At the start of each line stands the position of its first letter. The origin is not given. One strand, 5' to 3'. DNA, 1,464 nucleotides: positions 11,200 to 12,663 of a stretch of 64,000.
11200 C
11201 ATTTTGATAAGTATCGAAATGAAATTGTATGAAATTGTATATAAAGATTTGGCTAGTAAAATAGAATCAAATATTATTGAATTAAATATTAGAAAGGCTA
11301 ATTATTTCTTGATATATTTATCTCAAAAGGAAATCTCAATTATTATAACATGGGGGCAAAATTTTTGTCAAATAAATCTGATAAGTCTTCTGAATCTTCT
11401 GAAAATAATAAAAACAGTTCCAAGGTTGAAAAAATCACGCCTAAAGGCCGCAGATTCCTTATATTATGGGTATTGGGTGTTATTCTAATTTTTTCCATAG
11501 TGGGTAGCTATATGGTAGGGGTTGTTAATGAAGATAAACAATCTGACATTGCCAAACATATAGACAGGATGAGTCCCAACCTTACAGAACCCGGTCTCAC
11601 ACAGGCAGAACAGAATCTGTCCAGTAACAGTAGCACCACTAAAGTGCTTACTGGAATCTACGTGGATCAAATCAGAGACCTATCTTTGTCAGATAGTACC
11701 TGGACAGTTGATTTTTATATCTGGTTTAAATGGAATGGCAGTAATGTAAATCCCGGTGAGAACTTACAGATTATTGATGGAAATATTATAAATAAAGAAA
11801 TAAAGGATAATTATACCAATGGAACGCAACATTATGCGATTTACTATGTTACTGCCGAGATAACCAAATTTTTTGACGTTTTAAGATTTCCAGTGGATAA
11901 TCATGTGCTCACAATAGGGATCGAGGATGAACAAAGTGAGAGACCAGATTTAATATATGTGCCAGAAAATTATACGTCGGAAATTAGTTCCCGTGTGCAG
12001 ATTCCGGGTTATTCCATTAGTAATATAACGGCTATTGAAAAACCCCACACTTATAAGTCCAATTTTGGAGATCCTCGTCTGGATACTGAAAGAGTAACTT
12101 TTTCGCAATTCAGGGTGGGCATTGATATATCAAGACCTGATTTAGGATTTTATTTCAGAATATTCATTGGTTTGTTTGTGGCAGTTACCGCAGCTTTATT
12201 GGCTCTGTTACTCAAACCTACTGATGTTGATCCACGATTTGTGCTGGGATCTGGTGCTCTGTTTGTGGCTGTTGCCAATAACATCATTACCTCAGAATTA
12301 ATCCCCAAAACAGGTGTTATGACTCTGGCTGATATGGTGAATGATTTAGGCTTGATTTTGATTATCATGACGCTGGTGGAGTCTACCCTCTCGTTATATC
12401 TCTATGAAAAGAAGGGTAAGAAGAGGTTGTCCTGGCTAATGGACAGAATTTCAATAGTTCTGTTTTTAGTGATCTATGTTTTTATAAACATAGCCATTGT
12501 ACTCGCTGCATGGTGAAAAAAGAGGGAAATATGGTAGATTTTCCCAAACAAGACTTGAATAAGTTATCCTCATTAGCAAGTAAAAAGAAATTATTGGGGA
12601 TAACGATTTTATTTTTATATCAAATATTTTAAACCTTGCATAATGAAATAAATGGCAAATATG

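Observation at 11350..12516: GLIC-like pentameric ligand-gated ion channel homolog in a methanogen, divergent from an ArsR regulator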

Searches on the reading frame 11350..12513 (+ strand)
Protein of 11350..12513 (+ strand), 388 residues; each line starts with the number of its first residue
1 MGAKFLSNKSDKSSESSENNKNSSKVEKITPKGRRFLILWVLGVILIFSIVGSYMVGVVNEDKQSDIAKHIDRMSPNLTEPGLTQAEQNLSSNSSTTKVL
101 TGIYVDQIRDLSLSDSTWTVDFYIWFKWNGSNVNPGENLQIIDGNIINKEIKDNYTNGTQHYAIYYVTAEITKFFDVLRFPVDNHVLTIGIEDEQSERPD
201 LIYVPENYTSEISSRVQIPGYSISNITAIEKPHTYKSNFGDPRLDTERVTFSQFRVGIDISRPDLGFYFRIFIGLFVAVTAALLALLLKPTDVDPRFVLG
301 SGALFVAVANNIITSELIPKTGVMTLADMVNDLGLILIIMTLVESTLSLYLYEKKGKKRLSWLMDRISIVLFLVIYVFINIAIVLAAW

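Call 3: search_protein_families(library=pfam, proteins=[window:11350-12513:+], max_evalue=1)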
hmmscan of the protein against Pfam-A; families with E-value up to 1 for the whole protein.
window:11350-12513:+ (388 aa): 1 family
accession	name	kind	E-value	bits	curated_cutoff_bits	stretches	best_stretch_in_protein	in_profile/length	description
PF02931.28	Neur_chan_LBD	-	0.028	14.3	26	1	85-130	14-59/216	Neurotransmitter-gated ion-channel ligand binding domain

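Call 4: search_solved_structures(query=window:11350-12513:+, max_evalue=10, show_alignments=3)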
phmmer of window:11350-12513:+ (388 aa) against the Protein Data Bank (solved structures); distinct sequences matched with E-value up to 10: 102 (the best 60 are shown).
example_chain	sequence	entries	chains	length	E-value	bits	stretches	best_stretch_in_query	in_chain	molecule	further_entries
6cdu_A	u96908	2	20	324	5.4e-05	25.5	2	199-381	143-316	chimeric alpha1GABAA receptor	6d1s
4yeu_A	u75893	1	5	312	0.00083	21.6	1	200-383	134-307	Cys-loop ligand-gated ion channel,Proton-gated ion channel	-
5hcm_A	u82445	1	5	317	0.0013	21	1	157-383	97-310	Proton-gated ion channel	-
3tlw_A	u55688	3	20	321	0.0013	21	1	157-383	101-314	Glr4197 protein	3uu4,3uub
5v6n_C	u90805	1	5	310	0.0014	20.9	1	157-383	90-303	Proton-gated ion channel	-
2xq9_A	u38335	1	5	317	0.002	20.4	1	157-383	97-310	GLR4197 PROTEIN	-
9ftg_A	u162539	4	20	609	0.0021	20.3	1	250-379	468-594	Neurotransmitter-gated ion-channel ligand-binding domain-containing protein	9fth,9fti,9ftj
6hyw_A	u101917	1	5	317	0.0026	20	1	157-383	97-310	Proton-gated ion channel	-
6v4a_A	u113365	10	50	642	0.0026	20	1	250-379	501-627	Neur_chan_LBD domain-containing protein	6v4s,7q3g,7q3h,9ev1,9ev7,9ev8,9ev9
5iux_A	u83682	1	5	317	0.0029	19.9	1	157-383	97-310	Proton-gated ion channel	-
6hyx_A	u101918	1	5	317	0.003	19.8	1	157-383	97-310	Proton-gated ion channel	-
9lbe_A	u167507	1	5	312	0.0038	19.5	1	157-383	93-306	Proton-gated ion channel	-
6f0i_A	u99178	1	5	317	0.0039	19.4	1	157-383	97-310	Proton-gated ion channel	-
9lbd_A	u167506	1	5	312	0.0039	19.4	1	157-383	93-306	Proton-gated ion channel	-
4hfb_A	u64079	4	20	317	0.004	19.4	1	157-383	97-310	Proton-gated ion channel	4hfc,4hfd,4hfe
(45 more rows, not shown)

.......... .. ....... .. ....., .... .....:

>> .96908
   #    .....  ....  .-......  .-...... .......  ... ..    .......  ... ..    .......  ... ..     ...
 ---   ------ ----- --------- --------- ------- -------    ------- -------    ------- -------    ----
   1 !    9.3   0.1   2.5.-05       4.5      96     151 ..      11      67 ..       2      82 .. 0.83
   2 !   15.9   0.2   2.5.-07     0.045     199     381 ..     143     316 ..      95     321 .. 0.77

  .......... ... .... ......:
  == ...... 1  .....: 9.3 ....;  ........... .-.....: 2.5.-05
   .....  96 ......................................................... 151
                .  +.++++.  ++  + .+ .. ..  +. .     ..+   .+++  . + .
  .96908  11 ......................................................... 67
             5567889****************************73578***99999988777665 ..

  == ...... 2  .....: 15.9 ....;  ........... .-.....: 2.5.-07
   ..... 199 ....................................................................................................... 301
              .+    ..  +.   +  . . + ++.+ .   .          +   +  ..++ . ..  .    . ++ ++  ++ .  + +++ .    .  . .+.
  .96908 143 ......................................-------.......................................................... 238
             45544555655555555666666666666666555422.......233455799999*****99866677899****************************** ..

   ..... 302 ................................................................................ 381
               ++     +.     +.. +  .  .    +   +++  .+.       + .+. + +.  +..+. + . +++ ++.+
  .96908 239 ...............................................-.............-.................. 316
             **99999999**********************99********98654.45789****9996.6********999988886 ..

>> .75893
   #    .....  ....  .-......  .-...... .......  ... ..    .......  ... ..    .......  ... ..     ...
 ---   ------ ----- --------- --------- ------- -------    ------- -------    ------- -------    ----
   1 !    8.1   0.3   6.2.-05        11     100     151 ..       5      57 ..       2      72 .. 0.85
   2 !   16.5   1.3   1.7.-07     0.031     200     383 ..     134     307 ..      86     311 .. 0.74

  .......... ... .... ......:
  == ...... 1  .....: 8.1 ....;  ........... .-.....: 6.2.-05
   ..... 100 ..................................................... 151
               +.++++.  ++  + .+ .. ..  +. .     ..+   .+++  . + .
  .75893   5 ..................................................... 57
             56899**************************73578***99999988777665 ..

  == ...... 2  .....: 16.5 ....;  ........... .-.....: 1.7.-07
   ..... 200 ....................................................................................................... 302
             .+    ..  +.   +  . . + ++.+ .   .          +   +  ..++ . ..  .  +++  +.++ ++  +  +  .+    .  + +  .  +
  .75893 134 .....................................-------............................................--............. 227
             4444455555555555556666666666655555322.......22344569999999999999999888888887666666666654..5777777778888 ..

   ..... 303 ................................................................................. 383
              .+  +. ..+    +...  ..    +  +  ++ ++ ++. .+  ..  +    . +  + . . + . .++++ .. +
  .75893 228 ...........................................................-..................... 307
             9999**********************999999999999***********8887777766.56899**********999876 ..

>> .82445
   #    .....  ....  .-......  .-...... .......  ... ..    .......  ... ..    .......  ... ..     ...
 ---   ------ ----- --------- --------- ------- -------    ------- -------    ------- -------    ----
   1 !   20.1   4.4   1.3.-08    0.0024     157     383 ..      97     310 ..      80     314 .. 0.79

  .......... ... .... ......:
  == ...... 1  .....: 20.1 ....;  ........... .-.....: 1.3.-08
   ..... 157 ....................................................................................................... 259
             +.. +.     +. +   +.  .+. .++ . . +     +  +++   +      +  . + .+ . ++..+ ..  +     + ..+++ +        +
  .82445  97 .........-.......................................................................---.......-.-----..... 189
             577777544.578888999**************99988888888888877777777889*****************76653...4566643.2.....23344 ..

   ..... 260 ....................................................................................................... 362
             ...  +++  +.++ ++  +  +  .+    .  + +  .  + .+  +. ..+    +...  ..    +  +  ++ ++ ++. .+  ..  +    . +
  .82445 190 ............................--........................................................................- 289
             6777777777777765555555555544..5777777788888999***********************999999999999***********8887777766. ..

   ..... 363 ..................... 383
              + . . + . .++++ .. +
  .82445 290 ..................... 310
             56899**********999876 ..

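Call 5: find_homologous_proteins(query=window:11350-12513:+, max_evalue=0.001)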
Query window:11350-12513:+ (388 aa): 210 proteins with E <= 0.001 among 8000 candidates; the best 120 are listed.
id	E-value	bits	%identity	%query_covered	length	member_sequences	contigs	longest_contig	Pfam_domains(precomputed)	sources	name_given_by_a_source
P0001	2.2e-251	851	100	100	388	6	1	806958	-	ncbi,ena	-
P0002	6.5e-213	725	85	99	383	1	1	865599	-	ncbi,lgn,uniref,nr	ncbi:MAG: hypothetical protein HZC47_01850 [Methanobacterium sp.]|uniref:hypothetical protein n=1 Ta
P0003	9.4e-194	662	75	99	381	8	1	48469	-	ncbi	-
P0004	3.4e-193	660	77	97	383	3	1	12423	-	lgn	-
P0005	2.8e-189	647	76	95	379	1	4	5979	-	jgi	jgi:hypothetical protein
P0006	1.0e-188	645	75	99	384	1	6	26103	-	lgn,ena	-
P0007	1.2e-188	645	75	99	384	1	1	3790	-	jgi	jgi:hypothetical protein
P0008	3.7e-188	643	75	98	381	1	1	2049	-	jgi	-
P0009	1.4e-186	638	74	99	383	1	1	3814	-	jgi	jgi:hypothetical protein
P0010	1.6e-173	595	79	86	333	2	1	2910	-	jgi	jgi:hypothetical protein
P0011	4.3e-172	590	70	95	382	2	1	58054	-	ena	-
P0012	2.3e-171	588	69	95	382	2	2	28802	-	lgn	-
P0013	4.4e-171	587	68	99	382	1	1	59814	-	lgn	-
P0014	3.5e-170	584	68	99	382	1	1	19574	-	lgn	-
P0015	8.7e-167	573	66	98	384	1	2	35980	-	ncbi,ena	-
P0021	3.2e-161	554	65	96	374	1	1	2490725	-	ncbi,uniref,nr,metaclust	ncbi:hypothetical protein [Methanobacterium sp. SMA-27]|uniref:hypothetical protein n=1 Tax=Methanob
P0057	4.3e-139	482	55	99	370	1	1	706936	-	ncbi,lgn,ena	-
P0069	1.8e-112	394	49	96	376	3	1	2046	PF02931.29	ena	-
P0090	6.8e-110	386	48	97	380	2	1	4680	PF02931.29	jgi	-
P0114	1.1e-106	375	48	95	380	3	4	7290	PF02931.29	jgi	jgi:hypothetical protein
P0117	3.7e-106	373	48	96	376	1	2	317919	-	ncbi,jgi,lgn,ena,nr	ncbi:MAG TPA: hypothetical protein VN256_11995 [Pyrinomonadaceae bacterium]|nr:hypothetical protein 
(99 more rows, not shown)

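Call 6: search_protein_families(library=ncbifam, proteins=[window:11350-12513:+], max_evalue=1)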
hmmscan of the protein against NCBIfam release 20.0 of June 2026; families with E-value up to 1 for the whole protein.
window:11350-12513:+ (388 aa): 2 families
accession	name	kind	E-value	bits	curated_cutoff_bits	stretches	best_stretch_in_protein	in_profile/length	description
NF033918.0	LGIC_1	subfamily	0.0011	18.4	500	1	206-374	145-304/305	ligand-gated ion channel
NF033560.1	merT_RC607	exception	0.094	13.1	130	1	326-380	38-93/97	mercuric transport protein MerT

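Call 8: search_solved_structures(query=A1, max_evalue=0.01, show_alignments=2)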
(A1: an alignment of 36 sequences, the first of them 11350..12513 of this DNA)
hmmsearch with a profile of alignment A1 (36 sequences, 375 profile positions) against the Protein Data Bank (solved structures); distinct sequences matched with E-value up to 0.01: 188 (the best 60 are shown).
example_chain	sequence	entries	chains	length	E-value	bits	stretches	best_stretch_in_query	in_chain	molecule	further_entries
4x5t_A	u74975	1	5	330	2e-14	56.6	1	145-368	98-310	Proton-gated ion channel,GLRA1 protein,GLRA1 protein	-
6hyw_A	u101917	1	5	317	1.5e-11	47.2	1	145-371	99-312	Proton-gated ion channel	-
9lbe_A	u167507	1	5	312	2.4e-11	46.5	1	145-371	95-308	Proton-gated ion channel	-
6f0j_A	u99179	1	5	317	2.4e-11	46.5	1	145-371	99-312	Proton-gated ion channel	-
6f0u_A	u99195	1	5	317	2.6e-11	46.3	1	145-371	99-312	Proton-gated ion channel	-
5mur_A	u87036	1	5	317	2.7e-11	46.3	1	145-371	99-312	Proton-gated ion channel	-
4hfb_A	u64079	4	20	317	2.8e-11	46.3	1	145-371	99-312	Proton-gated ion channel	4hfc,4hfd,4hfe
9lbd_A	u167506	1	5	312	3.3e-11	46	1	145-371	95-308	Proton-gated ion channel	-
4lmk_A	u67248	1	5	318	3.4e-11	46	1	145-371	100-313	Proton-gated ion channel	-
3tls_A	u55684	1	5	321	4.3e-11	45.7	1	145-371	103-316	Glr4197 protein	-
4ilc_A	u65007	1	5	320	4.4e-11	45.6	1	145-371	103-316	Proton-gated ion channel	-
6hyx_A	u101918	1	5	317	4.5e-11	45.6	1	145-371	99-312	Proton-gated ion channel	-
8i42_A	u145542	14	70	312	4.6e-11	45.6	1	145-371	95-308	Proton-gated ion channel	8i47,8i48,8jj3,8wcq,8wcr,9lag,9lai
8i41_A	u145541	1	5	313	4.6e-11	45.6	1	145-371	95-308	Proton-gated ion channel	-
5j0z_A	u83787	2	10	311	4.6e-11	45.5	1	145-371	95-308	Proton-gated ion channel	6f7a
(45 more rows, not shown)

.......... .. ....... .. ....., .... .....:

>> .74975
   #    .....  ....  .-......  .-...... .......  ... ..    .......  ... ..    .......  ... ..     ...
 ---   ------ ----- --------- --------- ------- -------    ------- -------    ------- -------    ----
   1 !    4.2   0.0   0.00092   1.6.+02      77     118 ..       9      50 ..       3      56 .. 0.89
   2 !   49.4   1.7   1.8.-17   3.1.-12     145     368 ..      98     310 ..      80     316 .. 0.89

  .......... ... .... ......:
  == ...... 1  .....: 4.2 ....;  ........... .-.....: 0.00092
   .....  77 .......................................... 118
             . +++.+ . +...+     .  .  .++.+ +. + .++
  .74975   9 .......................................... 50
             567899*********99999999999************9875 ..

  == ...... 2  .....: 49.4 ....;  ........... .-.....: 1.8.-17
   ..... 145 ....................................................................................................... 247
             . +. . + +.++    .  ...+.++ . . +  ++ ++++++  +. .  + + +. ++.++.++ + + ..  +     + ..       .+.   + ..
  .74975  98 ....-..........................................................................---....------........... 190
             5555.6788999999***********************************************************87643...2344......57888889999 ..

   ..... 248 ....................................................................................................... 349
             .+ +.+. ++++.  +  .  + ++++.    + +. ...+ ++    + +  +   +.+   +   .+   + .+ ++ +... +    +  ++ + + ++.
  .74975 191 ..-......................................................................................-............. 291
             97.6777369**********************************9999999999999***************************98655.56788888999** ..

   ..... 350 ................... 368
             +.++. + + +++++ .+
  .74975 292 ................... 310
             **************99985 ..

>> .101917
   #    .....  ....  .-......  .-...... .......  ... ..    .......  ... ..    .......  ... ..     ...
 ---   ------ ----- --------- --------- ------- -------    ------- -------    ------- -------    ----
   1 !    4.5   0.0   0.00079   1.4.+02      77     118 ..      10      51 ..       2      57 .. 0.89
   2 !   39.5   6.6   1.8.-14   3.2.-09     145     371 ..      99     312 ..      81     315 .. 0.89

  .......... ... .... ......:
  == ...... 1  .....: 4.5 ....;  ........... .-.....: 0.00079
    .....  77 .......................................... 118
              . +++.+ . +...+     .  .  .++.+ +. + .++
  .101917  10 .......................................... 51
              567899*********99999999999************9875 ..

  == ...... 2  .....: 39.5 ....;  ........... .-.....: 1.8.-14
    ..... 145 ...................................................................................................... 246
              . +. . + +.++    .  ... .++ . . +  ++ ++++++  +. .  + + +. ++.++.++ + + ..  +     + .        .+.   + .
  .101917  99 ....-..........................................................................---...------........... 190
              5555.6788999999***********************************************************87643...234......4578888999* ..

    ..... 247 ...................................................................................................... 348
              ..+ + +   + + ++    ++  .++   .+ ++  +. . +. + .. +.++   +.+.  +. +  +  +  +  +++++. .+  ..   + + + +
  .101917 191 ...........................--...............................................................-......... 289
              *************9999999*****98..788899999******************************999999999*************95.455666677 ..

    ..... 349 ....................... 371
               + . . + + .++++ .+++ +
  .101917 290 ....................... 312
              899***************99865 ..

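Call 12: find_encoding_contigs(protein=window:11350-12513:+, flank=6000, max_places=4)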
Protein window:11350-12513:+ (388 aa): no gene with exactly this product is on record in the collection.

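Call 13: find_encoding_contigs(protein=P0001, flank=6000, max_places=3)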
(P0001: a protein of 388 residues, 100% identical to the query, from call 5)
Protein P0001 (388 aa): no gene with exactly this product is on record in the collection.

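Call 14: find_encoding_contigs(protein=P0002, flank=6000, max_places=3)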
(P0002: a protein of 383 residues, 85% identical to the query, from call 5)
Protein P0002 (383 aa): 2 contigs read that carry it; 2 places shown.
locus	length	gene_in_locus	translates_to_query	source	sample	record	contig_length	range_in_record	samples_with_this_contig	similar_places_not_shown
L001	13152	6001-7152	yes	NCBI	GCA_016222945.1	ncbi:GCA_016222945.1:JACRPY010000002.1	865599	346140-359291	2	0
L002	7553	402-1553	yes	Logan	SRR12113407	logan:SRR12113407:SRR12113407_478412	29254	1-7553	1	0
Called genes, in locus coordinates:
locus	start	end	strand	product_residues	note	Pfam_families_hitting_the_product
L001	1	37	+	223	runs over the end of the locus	PF13489:Methyltransf_23, PF01209:Ubie_methyltran, PF13847:Methyltransf_31, PF08241:Methyltransf_11, PF08242:Methyltransf_12, PF13649:Methyltransf_25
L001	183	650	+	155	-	PF12641:Flavodoxin_3, PF12724:Flavodoxin_5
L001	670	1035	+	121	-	PF19851:DUF6326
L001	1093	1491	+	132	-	PF08818:DUF1801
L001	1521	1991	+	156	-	PF06983:3-dmu-9_3-mt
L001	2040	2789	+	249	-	PF14329:DUF4386 (weak)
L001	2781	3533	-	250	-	PF14512:TM1586_NiRdase, PF00881:Nitroreductase (faint)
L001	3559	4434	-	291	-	PF12724:Flavodoxin_5 (weak), PF13187:Fer4_9 (faint)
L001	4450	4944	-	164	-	PF12641:Flavodoxin_3, PF12724:Flavodoxin_5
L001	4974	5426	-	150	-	PF12641:Flavodoxin_3, PF12724:Flavodoxin_5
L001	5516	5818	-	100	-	PF01022:HTH_5 (weak)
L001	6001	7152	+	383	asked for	-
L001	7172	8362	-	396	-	PF17647:DUF5518 (weak)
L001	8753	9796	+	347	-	PF13240:Zn_Ribbon_1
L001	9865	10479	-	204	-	PF01810:LysE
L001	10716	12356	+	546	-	-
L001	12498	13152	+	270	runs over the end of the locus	PF01978:TrmB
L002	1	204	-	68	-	?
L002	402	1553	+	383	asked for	-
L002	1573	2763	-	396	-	PF17647:DUF5518 (weak)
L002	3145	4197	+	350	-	PF13240:Zn_Ribbon_1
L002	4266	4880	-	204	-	PF01810:LysE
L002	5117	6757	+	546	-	-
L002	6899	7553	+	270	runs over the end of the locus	PF01978:TrmB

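Call 15: find_encoding_contigs(protein=P0021, flank=6000, max_places=3)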
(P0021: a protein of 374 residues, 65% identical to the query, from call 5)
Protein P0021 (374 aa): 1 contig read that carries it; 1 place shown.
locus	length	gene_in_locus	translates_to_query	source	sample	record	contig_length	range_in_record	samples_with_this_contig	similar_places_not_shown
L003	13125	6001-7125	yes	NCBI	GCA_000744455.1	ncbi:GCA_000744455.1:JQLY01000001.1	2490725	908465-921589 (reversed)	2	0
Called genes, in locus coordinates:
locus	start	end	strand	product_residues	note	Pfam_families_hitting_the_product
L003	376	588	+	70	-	-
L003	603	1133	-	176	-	PF02002:TFIIE_alpha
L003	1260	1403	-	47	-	PF00253:Ribosomal_S14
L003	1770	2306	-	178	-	-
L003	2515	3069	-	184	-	-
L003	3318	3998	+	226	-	PF03372:Exo_endo_phos, PF14529:Exo_endo_phos_2 (weak)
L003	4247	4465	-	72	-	-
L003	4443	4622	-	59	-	-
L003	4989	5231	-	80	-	-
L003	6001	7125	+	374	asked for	-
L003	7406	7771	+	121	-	-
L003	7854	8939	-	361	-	PF04015:DUF362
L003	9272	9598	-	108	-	-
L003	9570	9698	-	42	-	-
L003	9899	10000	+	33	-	-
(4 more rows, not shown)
